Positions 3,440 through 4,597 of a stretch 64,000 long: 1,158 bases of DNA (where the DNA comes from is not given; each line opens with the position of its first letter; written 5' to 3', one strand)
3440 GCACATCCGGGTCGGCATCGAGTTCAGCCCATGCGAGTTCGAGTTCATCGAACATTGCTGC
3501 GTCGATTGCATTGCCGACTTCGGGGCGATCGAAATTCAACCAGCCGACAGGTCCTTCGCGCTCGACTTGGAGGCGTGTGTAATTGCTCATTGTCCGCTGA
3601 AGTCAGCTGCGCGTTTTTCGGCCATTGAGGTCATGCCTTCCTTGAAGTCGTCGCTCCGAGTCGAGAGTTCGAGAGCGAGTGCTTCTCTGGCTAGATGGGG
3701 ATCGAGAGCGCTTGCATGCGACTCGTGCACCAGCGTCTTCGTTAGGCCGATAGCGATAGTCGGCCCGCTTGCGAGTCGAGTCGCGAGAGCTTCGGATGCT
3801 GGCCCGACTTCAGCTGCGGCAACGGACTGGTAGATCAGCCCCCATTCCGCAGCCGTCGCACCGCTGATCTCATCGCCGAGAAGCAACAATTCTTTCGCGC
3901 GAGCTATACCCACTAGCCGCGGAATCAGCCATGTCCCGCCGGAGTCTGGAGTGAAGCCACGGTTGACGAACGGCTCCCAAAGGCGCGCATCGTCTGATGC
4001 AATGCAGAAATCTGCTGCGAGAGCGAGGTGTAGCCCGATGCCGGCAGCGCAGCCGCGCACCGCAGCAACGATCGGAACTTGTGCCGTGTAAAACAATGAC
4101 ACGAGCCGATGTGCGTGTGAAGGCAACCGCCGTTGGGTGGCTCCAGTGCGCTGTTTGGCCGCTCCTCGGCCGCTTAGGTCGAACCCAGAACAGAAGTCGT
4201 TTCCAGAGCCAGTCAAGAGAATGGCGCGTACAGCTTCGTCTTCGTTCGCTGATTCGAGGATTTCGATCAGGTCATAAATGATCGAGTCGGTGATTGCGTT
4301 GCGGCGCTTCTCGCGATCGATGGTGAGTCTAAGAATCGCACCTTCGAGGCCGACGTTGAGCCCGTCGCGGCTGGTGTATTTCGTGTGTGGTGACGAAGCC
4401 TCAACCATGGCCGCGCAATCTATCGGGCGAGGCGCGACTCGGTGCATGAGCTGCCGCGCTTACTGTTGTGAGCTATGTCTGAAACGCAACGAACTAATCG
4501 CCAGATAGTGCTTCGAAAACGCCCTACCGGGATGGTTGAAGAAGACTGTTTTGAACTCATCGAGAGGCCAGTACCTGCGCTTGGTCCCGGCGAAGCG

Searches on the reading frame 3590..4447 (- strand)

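Call 71: search_protein_families(library=pfam, max_evalue=0.01, proteins=[window:3590-4447:-])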
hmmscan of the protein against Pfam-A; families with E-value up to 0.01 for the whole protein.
window:3590-4447:- (286 aa): 2 families
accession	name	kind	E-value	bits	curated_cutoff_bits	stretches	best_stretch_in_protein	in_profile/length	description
PF00378.25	ECH_1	-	1.2e-52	179.2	27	1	35-285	3-250/251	Enoyl-CoA hydratase/isomerase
PF16113.10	ECH_2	-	1.3e-26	94.4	27.2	1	40-277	3-240/335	Enoyl-CoA hydratase/isomerase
